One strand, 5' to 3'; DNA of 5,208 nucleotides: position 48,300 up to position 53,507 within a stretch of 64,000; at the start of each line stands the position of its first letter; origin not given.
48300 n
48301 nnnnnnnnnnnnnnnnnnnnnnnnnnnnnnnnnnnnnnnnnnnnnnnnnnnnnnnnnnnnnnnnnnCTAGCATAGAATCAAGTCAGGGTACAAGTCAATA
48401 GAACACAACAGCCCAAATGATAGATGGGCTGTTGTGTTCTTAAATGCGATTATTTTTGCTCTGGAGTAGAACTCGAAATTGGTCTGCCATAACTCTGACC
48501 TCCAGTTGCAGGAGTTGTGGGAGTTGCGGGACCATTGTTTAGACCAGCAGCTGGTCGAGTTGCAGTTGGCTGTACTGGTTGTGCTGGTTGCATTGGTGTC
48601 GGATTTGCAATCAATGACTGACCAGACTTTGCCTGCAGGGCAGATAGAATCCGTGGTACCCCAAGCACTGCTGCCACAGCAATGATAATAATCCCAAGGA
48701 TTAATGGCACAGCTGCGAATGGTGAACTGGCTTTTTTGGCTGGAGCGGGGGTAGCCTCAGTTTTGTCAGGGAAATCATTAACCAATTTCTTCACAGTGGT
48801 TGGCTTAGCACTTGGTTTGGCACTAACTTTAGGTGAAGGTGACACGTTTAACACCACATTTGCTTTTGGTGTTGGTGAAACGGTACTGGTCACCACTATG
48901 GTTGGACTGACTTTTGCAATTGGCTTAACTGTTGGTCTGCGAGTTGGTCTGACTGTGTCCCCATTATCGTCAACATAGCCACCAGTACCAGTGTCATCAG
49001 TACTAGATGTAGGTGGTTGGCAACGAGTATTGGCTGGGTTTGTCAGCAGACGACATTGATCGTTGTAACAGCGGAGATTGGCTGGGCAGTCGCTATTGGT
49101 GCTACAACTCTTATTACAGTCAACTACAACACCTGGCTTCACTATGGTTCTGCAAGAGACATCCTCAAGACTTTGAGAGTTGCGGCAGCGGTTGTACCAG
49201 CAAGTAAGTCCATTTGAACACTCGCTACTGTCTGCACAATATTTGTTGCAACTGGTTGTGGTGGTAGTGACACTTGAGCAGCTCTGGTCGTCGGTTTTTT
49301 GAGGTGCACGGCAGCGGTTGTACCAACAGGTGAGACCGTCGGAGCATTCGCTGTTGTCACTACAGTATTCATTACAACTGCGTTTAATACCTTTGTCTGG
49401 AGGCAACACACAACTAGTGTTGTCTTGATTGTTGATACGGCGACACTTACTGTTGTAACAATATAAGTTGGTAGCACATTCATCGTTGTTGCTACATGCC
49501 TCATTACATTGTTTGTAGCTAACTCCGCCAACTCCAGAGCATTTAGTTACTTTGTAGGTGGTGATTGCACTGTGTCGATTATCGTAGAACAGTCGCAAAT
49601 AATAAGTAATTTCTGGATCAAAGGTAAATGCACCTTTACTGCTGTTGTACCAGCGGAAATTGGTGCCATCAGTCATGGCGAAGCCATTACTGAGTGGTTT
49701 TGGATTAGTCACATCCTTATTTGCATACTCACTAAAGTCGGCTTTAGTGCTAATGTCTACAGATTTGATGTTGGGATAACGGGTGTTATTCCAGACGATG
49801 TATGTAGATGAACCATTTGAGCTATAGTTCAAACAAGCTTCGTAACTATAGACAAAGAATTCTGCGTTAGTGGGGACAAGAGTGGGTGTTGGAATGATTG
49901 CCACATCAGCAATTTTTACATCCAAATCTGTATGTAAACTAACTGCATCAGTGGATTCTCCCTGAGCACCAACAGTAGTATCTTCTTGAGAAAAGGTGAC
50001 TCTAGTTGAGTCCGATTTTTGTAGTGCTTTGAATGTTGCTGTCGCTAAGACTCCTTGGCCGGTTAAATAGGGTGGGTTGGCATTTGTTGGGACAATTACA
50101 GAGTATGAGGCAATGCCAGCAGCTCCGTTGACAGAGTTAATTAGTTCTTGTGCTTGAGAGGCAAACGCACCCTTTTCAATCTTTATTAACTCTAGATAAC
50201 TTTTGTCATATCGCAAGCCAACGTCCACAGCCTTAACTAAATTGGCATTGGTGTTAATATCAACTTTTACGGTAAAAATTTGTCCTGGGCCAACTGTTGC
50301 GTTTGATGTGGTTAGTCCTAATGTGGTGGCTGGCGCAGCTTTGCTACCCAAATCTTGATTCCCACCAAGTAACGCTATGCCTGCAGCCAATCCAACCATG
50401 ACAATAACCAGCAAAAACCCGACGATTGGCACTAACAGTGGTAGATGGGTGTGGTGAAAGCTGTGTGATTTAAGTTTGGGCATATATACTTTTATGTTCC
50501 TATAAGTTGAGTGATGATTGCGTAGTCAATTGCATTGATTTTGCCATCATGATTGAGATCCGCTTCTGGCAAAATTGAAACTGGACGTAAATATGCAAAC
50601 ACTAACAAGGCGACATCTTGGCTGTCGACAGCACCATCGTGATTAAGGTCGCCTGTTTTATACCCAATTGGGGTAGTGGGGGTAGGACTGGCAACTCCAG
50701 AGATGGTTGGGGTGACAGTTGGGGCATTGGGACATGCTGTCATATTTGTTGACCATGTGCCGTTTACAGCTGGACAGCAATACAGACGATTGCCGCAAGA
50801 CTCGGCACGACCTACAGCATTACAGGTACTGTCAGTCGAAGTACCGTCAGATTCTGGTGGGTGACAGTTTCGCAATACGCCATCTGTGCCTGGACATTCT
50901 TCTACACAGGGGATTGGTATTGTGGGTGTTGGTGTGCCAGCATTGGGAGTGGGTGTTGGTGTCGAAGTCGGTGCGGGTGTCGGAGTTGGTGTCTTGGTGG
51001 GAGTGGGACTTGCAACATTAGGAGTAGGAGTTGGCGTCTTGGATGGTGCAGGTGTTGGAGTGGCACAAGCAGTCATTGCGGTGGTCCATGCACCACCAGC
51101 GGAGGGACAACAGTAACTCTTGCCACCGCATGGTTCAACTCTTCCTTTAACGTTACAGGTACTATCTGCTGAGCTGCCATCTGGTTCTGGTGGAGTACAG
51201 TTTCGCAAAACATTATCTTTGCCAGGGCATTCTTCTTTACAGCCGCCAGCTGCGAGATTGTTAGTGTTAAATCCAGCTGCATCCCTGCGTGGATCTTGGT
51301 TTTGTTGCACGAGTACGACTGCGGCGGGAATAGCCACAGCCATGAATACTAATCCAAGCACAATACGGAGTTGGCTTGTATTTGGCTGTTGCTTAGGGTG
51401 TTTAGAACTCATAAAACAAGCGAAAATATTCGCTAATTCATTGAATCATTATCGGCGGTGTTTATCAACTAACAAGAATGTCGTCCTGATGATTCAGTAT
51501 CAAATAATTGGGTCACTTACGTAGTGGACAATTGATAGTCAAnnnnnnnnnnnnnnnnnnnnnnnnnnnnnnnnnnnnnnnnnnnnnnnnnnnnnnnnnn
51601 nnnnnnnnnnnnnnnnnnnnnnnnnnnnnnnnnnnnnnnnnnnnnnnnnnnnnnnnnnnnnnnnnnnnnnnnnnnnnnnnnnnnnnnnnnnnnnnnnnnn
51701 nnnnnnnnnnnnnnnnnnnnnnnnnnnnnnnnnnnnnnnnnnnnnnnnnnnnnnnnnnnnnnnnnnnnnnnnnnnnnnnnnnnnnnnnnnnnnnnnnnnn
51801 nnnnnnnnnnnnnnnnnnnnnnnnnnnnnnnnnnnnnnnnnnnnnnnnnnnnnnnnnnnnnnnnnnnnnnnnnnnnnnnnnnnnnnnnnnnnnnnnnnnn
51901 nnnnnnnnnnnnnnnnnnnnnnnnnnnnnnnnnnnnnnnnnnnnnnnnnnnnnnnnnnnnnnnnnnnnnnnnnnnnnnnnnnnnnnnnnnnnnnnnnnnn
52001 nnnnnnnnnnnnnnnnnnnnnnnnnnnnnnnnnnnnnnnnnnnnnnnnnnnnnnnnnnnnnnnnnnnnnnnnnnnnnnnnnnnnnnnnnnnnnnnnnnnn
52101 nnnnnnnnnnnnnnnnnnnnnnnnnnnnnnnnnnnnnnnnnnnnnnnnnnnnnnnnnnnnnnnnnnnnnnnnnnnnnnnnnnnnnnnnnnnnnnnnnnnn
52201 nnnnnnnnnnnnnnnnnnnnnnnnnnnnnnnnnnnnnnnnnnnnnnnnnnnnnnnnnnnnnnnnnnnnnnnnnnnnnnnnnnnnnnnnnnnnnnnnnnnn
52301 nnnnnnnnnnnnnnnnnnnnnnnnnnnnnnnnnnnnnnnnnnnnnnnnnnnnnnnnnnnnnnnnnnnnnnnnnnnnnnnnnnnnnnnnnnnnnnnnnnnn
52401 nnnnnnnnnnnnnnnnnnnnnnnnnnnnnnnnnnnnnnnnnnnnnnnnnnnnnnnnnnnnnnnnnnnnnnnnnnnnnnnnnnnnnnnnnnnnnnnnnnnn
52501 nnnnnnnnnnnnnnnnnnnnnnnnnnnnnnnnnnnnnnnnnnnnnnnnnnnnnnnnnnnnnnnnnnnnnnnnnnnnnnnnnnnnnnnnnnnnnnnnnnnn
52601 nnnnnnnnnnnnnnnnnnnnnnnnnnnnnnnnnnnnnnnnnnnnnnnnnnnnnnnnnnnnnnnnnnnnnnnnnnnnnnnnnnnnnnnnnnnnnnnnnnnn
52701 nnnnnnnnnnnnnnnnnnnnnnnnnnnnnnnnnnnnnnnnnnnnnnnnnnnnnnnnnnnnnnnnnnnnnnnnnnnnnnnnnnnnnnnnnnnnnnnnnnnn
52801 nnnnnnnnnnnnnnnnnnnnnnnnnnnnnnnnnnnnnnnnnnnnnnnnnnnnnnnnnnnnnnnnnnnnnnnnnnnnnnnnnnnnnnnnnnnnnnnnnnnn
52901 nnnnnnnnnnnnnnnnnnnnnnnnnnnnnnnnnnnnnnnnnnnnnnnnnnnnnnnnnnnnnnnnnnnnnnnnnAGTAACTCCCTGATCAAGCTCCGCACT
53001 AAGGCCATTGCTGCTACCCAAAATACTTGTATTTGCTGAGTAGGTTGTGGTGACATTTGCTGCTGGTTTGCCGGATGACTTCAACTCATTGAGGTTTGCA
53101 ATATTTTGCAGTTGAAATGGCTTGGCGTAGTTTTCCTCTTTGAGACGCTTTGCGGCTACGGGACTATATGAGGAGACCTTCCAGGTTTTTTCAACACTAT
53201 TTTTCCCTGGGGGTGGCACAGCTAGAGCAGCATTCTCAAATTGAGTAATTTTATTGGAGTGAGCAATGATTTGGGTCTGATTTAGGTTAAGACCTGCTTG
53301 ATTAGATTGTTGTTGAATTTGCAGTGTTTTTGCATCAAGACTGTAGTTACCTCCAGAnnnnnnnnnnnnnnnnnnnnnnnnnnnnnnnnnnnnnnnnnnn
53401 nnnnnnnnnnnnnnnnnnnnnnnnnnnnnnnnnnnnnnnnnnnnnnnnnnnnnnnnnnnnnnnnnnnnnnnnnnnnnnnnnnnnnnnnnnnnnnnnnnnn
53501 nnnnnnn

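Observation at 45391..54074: Cohesin-dockerin surface cluster including a dockerin-bearing papain-like protease, directly upstream of secE-nusG-rplKA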

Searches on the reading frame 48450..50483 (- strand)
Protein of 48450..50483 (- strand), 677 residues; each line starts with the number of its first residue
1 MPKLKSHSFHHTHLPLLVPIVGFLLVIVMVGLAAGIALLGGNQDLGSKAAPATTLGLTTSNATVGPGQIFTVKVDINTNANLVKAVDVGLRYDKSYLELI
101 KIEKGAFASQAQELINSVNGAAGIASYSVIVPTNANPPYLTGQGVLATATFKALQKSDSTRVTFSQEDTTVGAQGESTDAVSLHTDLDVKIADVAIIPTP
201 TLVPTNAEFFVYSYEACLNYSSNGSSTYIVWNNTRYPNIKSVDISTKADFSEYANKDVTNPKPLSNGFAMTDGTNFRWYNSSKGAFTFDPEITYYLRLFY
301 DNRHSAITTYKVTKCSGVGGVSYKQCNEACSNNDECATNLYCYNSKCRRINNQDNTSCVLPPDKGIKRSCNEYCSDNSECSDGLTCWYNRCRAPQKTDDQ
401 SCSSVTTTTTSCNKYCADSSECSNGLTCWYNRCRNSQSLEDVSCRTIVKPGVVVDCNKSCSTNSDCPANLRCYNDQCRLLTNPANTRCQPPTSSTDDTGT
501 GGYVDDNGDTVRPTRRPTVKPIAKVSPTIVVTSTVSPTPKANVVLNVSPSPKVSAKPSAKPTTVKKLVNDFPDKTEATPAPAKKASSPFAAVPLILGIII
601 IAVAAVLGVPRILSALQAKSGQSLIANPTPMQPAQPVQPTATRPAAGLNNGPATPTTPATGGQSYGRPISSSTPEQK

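Call 3: search_protein_families(library=pfam, proteins=[window:48450-50483:-], max_evalue=1)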
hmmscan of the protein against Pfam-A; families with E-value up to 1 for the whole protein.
window:48450-50483:- (677 aa): 4 families
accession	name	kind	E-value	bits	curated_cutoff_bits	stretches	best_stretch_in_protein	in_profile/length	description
PF00963.24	Cohesin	-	3.1e-09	37.6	24.1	1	61-181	7-128/139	Cohesin domain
PF21164.2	Dumpy_DPY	-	1.4e-06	28.6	27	3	460-478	4-22/24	Dumpy, DPY module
PF21572.2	Nop5_56-rel_N_Arc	-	0.05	14.4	27.8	1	76-151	14-83/128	Archaeal Nop5/56-rel, N-terminal domain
PF02977.21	CarbpepA_inh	-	0.079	13.2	25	2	370-399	8-35/46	Carboxypeptidase A inhibitor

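Call 4: search_protein_families(library=ncbifam, proteins=[window:48450-50483:-], max_evalue=1)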
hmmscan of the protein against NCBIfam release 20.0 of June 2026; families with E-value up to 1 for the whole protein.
window:48450-50483:- (677 aa): 0 families

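Call 8: find_encoding_contigs(protein=window:48450-50483:-, flank=10000, max_places=6)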
Protein window:48450-50483:- (677 aa): 2 contigs read that carry it; 1 place shown.
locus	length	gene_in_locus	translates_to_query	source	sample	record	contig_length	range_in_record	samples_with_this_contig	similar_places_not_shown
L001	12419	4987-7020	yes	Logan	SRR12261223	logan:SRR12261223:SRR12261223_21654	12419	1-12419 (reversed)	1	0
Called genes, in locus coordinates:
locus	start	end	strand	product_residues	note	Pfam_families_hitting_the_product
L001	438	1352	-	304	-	PF00483:NTP_transferase, PF12804:NTP_transf_3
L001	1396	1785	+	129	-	-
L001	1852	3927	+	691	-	-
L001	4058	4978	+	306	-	PF00404:Dockerin_1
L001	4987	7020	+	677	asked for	PF00963:Cohesin, PF21164:Dumpy_DPY (faint)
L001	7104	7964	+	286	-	-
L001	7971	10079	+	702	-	-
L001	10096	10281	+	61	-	PF00584:SecE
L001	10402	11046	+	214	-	PF02357:NusG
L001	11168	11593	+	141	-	PF03946:Ribosomal_L11_N, PF00298:Ribosomal_L11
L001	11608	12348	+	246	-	PF00687:Ribosomal_L1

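Call 9: find_homologous_proteins(query=window:48450-50483:-, max_evalue=0.001)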
Query window:48450-50483:- (677 aa): 23 proteins with E <= 0.001 among 8000 candidates.
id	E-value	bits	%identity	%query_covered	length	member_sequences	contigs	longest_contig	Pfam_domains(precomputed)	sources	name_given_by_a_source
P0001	0.0e+0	1537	100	100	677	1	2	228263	PF00963.25,PF21164.3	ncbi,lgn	-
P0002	5.9e-292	988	63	99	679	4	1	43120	PF00963.25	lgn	-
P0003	6.7e-290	981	63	100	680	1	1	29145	PF00963.25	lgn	-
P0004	4.9e-281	952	63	99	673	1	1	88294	PF00963.25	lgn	-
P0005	1.8e-121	425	37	85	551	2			PF00963.25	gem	-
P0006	1.1e-115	406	38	90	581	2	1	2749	PF00963.25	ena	-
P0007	6.4e-112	393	36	91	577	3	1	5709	PF00963.25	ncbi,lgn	-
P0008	2.7e-110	388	37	92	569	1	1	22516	PF00963.25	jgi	jgi:hypothetical protein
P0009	8.4e-71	257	46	41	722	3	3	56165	-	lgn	-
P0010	1.9e-65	240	44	35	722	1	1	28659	-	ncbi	-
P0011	2.3e-65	239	48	35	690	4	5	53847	-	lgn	-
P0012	2.6e-64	236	46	35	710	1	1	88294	-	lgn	-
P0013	4.8e-63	232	45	35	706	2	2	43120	-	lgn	-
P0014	3.9e-61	226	46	35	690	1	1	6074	-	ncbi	-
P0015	1.5e-59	220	42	35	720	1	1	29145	-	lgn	-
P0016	1.8e-53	200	38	48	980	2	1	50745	-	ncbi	ncbi:MAG: hypothetical protein ACOZAN_02885 [Patescibacteria group bacterium]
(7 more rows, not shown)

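Call 10: find_encoding_contigs(protein=P0004, flank=10000, max_places=2)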
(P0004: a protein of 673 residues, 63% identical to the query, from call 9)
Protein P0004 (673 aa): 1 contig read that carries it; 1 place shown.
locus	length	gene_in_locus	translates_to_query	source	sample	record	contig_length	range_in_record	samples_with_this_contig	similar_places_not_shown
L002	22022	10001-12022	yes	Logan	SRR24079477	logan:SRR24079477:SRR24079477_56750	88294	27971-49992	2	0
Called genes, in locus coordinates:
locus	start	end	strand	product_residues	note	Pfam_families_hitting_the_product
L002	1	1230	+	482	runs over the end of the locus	PF22053:DUF6938 (weak)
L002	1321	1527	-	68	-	-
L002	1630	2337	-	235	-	PF02578:Cu-oxidase_4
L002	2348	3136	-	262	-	PF02673:BacA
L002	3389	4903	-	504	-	-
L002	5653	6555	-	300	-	PF00483:NTP_transferase, PF12804:NTP_transf_3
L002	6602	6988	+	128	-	-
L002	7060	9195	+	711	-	PF00112:Peptidase_C1, PF00404:Dockerin_1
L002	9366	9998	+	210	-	-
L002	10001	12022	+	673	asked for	PF00963:Cohesin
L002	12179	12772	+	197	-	-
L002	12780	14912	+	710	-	-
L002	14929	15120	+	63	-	PF00584:SecE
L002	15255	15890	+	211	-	PF02357:NusG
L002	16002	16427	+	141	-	PF03946:Ribosomal_L11_N, PF00298:Ribosomal_L11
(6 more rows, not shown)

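Call 11: find_encoding_contigs(protein=P0008, flank=10000, max_places=2)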
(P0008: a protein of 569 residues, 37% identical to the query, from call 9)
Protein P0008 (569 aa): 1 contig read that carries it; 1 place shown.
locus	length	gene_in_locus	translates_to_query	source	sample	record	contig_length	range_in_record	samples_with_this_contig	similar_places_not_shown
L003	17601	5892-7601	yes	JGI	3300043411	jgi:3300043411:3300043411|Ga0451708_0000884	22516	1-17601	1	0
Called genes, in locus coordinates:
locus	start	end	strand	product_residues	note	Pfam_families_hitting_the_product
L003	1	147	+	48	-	?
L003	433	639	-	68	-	PF00471:Ribosomal_L33 (faint)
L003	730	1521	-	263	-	PF02673:BacA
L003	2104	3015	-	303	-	PF00483:NTP_transferase, PF12804:NTP_transf_3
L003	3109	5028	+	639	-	PF00112:Peptidase_C1, PF00404:Dockerin_1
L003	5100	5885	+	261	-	-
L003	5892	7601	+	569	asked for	PF00963:Cohesin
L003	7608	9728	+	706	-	-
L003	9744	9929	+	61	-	PF00584:SecE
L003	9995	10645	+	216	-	PF02357:NusG, PF00467:KOW (faint)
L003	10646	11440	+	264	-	PF05116:S6PP (faint), PF08282:Hydrolase_3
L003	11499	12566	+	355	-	PF00478:IMPDH, PF03060:NMO (faint), PF00977:His_biosynth (faint), PF01070:FMN_dh, PF04131:NanE (weak)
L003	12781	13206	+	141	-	PF03946:Ribosomal_L11_N, PF00298:Ribosomal_L11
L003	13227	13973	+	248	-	PF00687:Ribosomal_L1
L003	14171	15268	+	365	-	PF06925:MGDG_synth, PF04101:Glyco_tran_28_C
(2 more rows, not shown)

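Call 12: find_encoding_contigs(protein=P0016, flank=10000, max_places=2)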
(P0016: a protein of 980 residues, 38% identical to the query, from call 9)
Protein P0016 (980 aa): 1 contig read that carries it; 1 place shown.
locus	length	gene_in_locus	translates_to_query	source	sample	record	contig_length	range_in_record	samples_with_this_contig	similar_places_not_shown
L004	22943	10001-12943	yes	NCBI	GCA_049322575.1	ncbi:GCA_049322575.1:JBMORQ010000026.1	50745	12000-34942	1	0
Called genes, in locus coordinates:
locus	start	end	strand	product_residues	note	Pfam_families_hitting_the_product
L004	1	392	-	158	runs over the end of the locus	-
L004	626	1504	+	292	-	PF00483:NTP_transferase, PF12804:NTP_transf_3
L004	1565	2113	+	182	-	-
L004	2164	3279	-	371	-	PF13784:Fic_N, PF02661:Fic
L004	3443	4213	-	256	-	-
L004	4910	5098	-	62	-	-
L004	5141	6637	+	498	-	PF22053:DUF6938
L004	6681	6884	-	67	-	PF00471:Ribosomal_L33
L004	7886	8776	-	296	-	PF00483:NTP_transferase, PF12804:NTP_transf_3 (weak)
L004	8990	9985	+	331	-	PF00404:Dockerin_1 (weak)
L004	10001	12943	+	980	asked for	-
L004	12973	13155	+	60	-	PF00584:SecE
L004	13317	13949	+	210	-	PF02357:NusG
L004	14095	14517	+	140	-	PF03946:Ribosomal_L11_N, PF00298:Ribosomal_L11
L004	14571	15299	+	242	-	PF00687:Ribosomal_L1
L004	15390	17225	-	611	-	PF07973:tRNA_SAD, PF00587:tRNA-synt_2b, PF03129:HGTP_anticodon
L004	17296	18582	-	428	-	PF07690:MFS_1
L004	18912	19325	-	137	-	-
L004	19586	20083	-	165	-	-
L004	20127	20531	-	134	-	-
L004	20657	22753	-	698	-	-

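Call 28: find_related_loci(query=A3, collection=genome_contigs, flank=10000)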
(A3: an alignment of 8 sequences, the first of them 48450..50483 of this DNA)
Query A3 (677 aa) in genome_contigs; peptide patterns used: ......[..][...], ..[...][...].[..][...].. (x = any residue, [..] = any of these).
78 stretches matched a pattern; 11 encode a relative of the query (tblastn E <= 1e-3); 11 distinct loci.
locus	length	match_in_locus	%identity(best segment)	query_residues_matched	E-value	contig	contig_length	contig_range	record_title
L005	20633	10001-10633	57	317-616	6e-30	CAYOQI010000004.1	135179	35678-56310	MAG TPA_asm: uncultured Pseudomonadales bacterium isolate SRP286056_co1_770 genome assembly, contig: NODE_89_length_1351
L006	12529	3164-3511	50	313-503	5e-30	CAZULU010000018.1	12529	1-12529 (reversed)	MAG TPA_asm: uncultured Pseudomonadales bacterium isolate SRP193661_co1_10 genome assembly, contig: NODE_5032_length_125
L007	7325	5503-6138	33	326-596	4e-29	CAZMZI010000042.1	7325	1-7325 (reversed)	MAG TPA_asm: uncultured Pseudomonadales bacterium isolate SRP192515_co1_162 genome assembly, contig: NODE_10524_length_7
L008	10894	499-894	44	324-492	4e-29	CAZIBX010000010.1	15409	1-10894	MAG TPA_asm: uncultured Pseudomonadales bacterium isolate binchicken_co118_362 genome assembly, contig: NODE_4099_length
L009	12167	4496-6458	30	315-607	4e-27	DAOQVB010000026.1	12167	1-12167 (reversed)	MAG TPA_asm: Candidatus Woesebacteria bacterium isolate AMR_MDS_1099 NODE_5906_length_12167_cov_6.009825, whole genome s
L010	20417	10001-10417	43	317-492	5e-26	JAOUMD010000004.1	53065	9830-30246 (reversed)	MAG: Candidatus Paceibacterota bacterium isolate 8_1_July_SF_Bin25 8_1_July_SF_Bin25_scaffold_39_c2, whole genome shotgu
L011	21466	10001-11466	35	322-555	2e-24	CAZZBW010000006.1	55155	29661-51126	MAG TPA_asm: uncultured Pseudomonadales bacterium isolate SRP192927_co7_727 genome assembly, contig: NODE_788_length_551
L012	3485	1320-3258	29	326-607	5e-24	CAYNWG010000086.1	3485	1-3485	MAG TPA_asm: uncultured Pseudomonadales bacterium isolate SRP286056_co1_440 genome assembly, contig: NODE_43864_length_3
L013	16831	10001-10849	47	4-491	1e-22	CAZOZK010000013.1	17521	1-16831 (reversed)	MAG TPA_asm: uncultured Pseudomonadales bacterium isolate SRP107338_co1_182 genome assembly, contig: NODE_3265_length_17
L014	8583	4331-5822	37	316-581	1e-22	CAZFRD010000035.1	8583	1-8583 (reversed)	MAG TPA_asm: uncultured Pseudomonadales bacterium isolate SRP192515_co1_183 genome assembly, contig: NODE_8351_length_85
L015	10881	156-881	30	315-607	5e-28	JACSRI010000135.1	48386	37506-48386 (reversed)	MAG: Opitutaceae bacterium isolate VE3 contig-70_552, whole genome shotgun sequence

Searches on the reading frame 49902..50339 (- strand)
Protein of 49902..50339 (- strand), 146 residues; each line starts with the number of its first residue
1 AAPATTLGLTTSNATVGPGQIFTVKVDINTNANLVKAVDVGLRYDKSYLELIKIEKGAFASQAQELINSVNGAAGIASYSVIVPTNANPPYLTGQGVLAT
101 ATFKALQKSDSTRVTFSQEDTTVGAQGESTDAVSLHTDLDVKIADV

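Call 22: search_solved_structures(query=A2, max_evalue=1)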
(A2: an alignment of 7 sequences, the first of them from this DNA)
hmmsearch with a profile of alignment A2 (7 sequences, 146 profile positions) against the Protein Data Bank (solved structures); distinct sequences matched with E-value up to 1: 11.
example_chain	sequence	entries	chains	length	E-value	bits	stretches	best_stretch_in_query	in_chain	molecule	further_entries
2vn5_A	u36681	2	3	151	0.00063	22.6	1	5-117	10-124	SCAFFOLDING PROTEIN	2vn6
1g1k_A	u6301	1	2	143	0.0014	21.5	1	6-117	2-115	SCAFFOLDING PROTEIN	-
1qzn_A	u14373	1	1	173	0.0029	20.5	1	1-52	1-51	cellulosomal scaffoldin adaptor protein B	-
4u3s_A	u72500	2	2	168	0.0034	20.3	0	7-57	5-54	Cellulosomal scaffoldin adaptor protein B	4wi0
4uyp_A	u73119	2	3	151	0.0048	19.8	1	14-121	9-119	Cellulosomal scaffoldin anchoring protein C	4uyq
4ums_A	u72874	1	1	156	0.0076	19.1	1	35-114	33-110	CELLULOSOMAL ANCHORING SCAFFOLDIN B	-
3f2l_A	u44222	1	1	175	0.0094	18.8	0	2-52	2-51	Cellulosomal scaffoldin adaptor protein B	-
3bwz_A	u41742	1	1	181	0.01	18.7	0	2-52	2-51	Cellulosomal scaffoldin adaptor protein B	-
1zv9_A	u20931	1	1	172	0.013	18.4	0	2-52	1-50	Cellulosomal scaffoldin adaptor protein B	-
5lxv_A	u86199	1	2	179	0.053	16.4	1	6-61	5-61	Scaffoldin C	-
5g5d_A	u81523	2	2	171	0.15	15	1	6-58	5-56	CELLULOSOME ANCHORING PROTEIN COHESIN REGION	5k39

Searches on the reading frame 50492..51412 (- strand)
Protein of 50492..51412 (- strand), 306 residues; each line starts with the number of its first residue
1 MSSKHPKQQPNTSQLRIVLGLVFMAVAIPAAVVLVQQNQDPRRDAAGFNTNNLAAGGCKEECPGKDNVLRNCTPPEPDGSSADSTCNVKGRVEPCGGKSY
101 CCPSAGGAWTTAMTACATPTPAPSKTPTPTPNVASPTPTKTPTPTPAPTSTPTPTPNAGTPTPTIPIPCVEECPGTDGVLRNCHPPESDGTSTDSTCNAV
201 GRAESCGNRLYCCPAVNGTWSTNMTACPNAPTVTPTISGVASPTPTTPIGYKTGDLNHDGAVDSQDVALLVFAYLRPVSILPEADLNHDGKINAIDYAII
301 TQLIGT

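Call 3: search_protein_families(library=pfam, proteins=[window:50492-51412:-], max_evalue=1)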
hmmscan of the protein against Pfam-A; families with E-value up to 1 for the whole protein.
window:50492-51412:- (306 aa): 3 families
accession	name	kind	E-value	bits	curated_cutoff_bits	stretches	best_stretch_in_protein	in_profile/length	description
PF00404.24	Dockerin_1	-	1.6e-09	38.2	22.9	1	254-303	2-55/57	Dockerin type I domain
PF13202.12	EF-hand_5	-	0.0012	18.7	25.9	1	284-294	8-18/25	EF hand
PF00036.39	EF-hand_1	-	0.037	14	25.4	0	283-293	8-18/29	EF hand domain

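Call 4: search_protein_families(library=ncbifam, proteins=[window:50492-51412:-], max_evalue=1)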
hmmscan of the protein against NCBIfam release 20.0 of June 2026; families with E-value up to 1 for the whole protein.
window:50492-51412:- (306 aa): 2 families
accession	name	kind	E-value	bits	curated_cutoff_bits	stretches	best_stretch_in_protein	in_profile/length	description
NF049990.1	CellobisidaseCelK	equivalog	2.5e-05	22.6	1700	1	218-304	786-882/889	cellulose 1,4-beta-cellobiosidase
NF008084.0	PRK10819.1-5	equivalog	0.43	10.4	315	1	118-157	72-111/249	TonB system transport protein TonB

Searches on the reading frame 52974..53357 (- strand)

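Call 58: search_protein_families(library=pfam, proteins=[window:52974-53357:-], max_evalue=10)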
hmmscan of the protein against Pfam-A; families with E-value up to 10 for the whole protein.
seq(128 aa): 1 family
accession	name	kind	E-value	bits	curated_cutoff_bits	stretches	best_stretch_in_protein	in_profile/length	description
PF11050.13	Viral_env_E26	-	0.092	12.6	25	1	26-75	4-53/225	Virus envelope protein E26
